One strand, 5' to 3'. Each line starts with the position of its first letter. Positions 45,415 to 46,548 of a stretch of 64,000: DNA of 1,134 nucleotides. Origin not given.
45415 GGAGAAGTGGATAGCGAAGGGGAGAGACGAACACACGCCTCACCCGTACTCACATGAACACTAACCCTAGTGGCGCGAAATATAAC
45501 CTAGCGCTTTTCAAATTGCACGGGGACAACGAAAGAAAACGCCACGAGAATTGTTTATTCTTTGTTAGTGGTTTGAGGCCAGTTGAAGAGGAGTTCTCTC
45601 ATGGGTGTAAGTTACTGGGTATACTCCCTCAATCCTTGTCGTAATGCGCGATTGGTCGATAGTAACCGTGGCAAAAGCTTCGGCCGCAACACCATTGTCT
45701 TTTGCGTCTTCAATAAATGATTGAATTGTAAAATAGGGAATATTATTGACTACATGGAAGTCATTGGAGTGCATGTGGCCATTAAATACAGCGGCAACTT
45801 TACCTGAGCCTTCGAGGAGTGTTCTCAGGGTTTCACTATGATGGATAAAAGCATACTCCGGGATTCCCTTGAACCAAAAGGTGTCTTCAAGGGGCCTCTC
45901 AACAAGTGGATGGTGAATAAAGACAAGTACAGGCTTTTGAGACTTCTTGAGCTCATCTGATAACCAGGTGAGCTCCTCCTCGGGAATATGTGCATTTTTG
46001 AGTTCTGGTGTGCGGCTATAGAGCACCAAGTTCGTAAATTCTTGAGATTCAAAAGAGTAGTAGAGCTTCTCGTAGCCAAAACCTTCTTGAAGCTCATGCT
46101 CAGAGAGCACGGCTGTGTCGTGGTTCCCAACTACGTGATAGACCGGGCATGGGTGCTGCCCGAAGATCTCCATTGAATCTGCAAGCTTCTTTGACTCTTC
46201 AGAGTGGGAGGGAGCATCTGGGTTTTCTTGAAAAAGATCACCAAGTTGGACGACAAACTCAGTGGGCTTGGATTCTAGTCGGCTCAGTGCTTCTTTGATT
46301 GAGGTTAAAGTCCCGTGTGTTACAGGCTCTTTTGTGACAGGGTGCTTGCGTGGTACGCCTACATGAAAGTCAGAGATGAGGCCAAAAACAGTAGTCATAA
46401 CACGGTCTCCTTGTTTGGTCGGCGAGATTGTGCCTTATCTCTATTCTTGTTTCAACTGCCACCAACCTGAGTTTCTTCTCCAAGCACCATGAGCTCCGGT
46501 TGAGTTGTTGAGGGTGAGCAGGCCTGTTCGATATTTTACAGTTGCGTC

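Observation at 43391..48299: Unusual NadD-like nucleotidyltransferase/PlsC-type acyltransferase fusion within a lipid-phosphoester neighbourhood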

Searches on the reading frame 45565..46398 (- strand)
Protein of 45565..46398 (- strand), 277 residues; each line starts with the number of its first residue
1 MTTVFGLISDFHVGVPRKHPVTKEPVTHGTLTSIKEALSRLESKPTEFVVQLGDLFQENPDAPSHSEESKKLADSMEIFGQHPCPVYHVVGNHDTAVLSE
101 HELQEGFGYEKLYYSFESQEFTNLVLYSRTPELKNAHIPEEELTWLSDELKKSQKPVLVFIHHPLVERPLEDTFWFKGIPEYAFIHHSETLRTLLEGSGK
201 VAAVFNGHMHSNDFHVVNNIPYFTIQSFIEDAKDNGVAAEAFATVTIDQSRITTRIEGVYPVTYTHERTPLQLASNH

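Call 3: search_protein_families(library=pfam, proteins=[window:45565-46398:-], max_evalue=0.1)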
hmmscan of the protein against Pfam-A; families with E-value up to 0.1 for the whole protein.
window:45565-46398:- (277 aa): 1 family
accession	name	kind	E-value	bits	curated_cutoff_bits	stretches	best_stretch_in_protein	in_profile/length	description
PF00149.33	Metallophos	-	2.3e-15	58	21.5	1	5-211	3-190/191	Calcineurin-like phosphoesterase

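Call 4: search_protein_families(library=ncbifam, proteins=[window:45565-46398:-], max_evalue=0.1)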
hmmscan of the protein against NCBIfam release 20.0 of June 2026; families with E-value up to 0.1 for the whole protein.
window:45565-46398:- (277 aa): 9 families
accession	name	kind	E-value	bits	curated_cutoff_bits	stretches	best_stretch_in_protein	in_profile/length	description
NF050112.1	PhdiestSpdARhizob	equivalog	7.6e-10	38.9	400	1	65-227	51-215/264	2', 3'cyclic nucleotide phosphodiesterase SpdA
NF008359.0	PRK11148.1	equivalog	6.6e-07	29.1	225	1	32-212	40-207/275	3',5'-cyclic-AMP phosphodiesterase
TIGR03767.1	P_acnes_RR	hypoth_equivalog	3.7e-05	22.5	330.75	1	111-216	291-396/496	TIGR03767 family metallophosphoesterase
TIGR03729.1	acc_ester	subfamily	0.00012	21.5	148.25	0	35-126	22-105/239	putative phosphoesterase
TIGR04123.1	P_estr_lig_assc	hypoth_equivalog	0.00041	19.8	150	1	8-99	26-114/207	ligase-associated DNA damage response endonuclease PdeM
NF041029.1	Mre11_Pyroc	equivalog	0.0056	15.5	600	1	8-96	6-88/438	DNA double-strand break repair protein Mre11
TIGR00583.1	mre11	equivalog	0.052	12.5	434.6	0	9-65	10-60/405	DNA repair protein (mre11)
NF003743.0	PRK05340.1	equivalog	0.065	12.4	134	0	40-97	28-85/242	UDP-2,3-diacylglucosamine diphosphatase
NF006988.0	PRK09453.1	equivalog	0.073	12.9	117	0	27-97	9-77/183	phosphodiesterase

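Call 56: search_protein_families(library=padloc, proteins=[window:45565-46398:-], max_evalue=0.01)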
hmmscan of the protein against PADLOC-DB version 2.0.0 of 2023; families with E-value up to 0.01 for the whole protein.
window:45565-46398:- (277 aa): 0 families

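Call 63: search_solved_structures(query=A3, max_evalue=0.01, show_alignments=2)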
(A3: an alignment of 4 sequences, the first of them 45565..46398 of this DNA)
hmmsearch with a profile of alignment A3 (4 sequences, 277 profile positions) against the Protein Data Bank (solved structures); distinct sequences matched with E-value up to 0.01: 14.
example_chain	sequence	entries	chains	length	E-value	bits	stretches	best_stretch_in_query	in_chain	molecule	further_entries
2dxl_A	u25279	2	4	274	6.4e-18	68.1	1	6-234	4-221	Phosphohydrolase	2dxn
2zo9_B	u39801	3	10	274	6.8e-18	68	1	6-233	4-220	Phosphohydrolase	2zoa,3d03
2hy1_A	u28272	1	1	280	1.8e-08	37.2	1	8-229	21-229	Rv0805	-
2hyp_A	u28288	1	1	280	2.2e-08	36.8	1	8-229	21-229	Hypothetical protein RV0805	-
3ib7_A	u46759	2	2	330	2.9e-08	36.5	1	8-229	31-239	Icc protein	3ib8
2hyo_A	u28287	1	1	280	3.5e-07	32.9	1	8-229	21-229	Rv0805N97A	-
4tug_C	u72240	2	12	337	7.6e-05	25.2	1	4-164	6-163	DNA double-strand break repair protein Mre11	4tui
3auz_A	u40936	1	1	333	7.7e-05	25.2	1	4-164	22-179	DNA double-strand break repair protein mre11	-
3av0_A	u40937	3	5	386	0.0001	24.8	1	4-125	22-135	DNA double-strand break repair protein mre11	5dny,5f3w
4hd0_A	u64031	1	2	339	0.0015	20.9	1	3-97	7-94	DNA double-strand break repair protein Mre11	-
6nvo_A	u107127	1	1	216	0.0021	20.5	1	7-97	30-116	Nuclease MPE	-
6nvp_A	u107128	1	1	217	0.0021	20.5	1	7-97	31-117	Nuclease MPE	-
1ii7_A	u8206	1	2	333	0.0024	20.3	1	4-97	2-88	Mre11 nuclease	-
3dsc_A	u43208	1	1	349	0.0026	20.2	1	4-97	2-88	DNA double-strand break repair protein mre11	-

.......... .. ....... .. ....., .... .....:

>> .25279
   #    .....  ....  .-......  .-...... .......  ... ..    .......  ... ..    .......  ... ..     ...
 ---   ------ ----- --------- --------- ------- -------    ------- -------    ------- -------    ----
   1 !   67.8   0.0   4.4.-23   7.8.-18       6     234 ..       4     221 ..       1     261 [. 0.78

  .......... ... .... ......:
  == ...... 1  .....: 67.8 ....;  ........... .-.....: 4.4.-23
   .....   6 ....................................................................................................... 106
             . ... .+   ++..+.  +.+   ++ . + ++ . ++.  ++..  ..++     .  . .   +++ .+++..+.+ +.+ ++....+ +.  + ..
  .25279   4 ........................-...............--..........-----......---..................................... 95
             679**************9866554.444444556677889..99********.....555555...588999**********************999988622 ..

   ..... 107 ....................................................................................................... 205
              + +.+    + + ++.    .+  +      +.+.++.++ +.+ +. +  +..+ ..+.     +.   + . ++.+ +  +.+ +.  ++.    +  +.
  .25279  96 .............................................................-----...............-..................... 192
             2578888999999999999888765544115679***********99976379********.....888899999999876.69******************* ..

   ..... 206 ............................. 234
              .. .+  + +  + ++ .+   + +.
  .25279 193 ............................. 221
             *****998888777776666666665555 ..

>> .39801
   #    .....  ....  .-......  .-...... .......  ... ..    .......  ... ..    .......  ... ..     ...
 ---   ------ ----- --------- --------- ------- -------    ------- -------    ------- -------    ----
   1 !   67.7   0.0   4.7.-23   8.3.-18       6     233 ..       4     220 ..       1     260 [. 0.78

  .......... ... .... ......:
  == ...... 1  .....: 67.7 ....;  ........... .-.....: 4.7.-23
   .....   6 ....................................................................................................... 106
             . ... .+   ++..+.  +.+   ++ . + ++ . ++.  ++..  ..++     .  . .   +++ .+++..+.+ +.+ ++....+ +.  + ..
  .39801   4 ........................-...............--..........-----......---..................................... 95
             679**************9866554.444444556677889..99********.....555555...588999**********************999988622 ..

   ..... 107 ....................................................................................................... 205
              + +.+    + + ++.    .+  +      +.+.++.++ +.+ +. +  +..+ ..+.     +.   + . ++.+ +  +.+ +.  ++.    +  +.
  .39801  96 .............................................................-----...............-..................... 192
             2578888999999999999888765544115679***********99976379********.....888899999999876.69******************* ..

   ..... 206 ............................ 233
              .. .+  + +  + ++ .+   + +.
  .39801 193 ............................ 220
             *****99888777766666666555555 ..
